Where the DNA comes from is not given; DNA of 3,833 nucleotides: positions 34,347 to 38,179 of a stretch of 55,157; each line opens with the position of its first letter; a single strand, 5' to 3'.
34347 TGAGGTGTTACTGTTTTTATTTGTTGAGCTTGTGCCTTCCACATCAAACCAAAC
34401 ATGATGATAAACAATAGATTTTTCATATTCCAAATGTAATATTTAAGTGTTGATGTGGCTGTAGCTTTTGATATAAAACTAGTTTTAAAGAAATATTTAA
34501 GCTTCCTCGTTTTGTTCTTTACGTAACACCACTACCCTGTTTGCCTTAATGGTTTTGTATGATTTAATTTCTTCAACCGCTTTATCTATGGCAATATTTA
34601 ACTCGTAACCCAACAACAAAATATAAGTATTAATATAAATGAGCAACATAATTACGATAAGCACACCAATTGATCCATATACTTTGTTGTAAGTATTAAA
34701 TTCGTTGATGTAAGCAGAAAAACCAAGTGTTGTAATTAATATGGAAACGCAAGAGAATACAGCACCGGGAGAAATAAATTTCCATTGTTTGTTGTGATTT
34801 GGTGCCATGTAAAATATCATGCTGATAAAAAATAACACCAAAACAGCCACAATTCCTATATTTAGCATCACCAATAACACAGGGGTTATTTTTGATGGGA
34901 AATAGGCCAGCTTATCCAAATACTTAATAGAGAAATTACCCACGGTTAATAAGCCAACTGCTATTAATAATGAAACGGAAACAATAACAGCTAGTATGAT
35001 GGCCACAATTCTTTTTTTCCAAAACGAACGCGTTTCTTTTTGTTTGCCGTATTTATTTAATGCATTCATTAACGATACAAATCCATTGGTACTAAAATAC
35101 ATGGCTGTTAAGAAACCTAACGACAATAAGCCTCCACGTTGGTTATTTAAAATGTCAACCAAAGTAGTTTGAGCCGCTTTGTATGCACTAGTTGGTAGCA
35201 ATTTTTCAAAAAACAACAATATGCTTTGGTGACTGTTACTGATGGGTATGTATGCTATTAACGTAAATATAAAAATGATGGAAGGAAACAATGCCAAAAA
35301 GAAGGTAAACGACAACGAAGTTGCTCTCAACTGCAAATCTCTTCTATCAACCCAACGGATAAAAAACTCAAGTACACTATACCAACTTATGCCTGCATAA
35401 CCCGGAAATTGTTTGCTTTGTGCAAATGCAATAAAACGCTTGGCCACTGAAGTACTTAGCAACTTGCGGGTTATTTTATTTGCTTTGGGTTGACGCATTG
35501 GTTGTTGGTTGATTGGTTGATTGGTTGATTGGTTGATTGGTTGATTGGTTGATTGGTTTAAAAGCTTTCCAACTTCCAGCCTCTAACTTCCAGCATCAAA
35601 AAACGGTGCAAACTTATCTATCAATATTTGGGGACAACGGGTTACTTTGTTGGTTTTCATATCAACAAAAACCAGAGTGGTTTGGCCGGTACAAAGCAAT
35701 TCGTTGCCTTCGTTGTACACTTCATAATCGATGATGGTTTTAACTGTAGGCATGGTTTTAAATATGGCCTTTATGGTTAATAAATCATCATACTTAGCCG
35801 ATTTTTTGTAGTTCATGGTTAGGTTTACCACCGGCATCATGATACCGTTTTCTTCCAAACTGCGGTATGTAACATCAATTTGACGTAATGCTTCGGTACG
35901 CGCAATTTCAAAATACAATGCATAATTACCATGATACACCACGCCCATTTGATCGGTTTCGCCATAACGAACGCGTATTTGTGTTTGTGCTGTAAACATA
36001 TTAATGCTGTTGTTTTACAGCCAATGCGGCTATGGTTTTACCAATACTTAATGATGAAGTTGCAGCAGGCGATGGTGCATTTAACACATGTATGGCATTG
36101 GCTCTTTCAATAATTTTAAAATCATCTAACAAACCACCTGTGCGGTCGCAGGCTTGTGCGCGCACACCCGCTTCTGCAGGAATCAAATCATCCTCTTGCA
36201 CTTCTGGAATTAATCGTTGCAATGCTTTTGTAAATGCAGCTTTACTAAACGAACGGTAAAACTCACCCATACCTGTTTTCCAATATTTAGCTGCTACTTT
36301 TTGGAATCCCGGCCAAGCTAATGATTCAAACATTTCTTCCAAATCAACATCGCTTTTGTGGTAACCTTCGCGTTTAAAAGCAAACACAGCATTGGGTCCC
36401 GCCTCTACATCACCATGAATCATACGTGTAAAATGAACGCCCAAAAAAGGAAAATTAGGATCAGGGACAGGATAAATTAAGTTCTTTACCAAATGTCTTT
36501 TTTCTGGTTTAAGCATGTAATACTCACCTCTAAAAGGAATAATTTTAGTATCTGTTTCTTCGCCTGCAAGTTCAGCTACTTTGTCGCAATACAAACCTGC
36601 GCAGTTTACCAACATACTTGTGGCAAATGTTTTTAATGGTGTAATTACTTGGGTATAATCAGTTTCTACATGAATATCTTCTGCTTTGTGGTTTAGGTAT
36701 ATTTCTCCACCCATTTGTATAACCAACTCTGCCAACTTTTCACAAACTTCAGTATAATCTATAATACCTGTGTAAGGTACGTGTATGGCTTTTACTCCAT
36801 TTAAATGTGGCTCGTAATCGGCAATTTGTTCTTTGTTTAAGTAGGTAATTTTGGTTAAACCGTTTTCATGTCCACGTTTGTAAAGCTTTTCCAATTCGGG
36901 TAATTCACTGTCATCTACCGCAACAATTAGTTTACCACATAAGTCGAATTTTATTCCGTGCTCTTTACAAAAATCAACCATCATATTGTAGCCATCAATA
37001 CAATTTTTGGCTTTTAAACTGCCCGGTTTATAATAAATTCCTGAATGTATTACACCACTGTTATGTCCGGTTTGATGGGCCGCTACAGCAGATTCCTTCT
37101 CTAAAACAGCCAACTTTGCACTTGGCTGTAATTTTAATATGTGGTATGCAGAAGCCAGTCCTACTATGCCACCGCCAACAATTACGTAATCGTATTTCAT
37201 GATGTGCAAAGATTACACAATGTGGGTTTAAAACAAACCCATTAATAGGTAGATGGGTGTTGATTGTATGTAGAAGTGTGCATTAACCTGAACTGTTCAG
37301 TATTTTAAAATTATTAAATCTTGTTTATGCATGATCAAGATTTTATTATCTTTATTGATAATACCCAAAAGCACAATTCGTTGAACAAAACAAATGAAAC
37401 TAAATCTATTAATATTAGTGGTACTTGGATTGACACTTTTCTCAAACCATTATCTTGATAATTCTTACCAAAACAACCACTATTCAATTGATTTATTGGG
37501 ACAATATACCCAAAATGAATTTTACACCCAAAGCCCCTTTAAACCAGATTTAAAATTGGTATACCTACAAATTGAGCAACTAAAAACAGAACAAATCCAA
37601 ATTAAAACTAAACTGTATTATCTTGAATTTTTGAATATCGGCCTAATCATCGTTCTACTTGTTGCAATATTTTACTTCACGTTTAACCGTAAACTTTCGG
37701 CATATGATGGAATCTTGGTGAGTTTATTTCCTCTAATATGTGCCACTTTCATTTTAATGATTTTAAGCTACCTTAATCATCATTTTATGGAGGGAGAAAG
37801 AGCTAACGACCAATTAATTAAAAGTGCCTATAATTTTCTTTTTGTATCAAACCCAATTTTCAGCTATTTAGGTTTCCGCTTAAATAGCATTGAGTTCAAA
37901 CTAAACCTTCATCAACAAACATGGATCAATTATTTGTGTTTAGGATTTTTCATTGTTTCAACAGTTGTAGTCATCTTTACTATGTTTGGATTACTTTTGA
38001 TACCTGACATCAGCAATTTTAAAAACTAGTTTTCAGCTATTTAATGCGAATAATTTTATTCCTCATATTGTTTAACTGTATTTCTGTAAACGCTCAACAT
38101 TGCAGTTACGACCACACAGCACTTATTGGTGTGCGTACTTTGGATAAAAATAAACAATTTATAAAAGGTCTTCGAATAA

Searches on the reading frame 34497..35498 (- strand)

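Call 62: search_protein_families(library=pfam, proteins=[window:34497-35498:-], max_evalue=0.01)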
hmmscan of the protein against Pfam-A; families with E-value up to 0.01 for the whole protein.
window:34497-35498:- (333 aa): 1 family
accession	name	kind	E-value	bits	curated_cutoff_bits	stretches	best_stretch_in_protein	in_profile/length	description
PF03631.20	Virul_fac_BrkB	-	5.3e-58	197.1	33.7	1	52-306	2-257/259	Virulence factor BrkB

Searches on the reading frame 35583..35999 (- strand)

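Call 63: search_protein_families(library=pfam, proteins=[window:35583-35999:-], max_evalue=0.01)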
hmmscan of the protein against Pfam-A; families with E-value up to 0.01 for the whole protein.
window:35583-35999:- (138 aa): 3 families
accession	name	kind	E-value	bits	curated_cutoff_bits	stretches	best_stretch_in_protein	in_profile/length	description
PF13279.12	4HBT_2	-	6.1e-15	56.2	25.5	1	10-126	1-118/122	Thioesterase-like superfamily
PF03061.28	4HBT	-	4.2e-14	53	20.6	1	18-103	1-79/79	Thioesterase superfamily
PF01643.23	Acyl-ACP_TE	-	5e-06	26.7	23.7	1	38-125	38-126/131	Acyl-ACP thioesterase N-terminal domain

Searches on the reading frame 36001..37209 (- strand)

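Call 63: search_protein_families(library=pfam, proteins=[window:36001-37209:-], max_evalue=0.01)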
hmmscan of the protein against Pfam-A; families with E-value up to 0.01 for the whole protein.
window:36001-37209:- (402 aa): 4 families
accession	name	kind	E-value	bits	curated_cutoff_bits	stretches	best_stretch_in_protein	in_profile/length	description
PF01266.30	DAO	-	1.7e-58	199.3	27.9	1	7-396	1-353/353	FAD dependent oxidoreductase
PF06039.21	Mqo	-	9.7e-05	21.5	27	1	5-57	2-56/489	Malate:quinone oxidoreductase (Mqo)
PF01946.23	Thi4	-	0.00064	19.5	26.2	1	2-42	14-53/235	Thi4 family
PF13450.12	NAD_binding_8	-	0.0027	18.4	21.9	1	10-42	1-31/68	NAD(P)-binding Rossmann-like domain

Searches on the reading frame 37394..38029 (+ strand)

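Call 63: search_protein_families(library=pfam, proteins=[window:37394-38029:+], max_evalue=0.01)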
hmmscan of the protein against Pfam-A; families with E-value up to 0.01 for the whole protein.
window:37394-38029:+ (211 aa): 1 family
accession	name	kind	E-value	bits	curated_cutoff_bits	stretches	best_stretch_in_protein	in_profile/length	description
PF00487.30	FA_desaturase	-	0.0044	17.2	29.7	1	59-164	116-215/253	Fatty acid desaturase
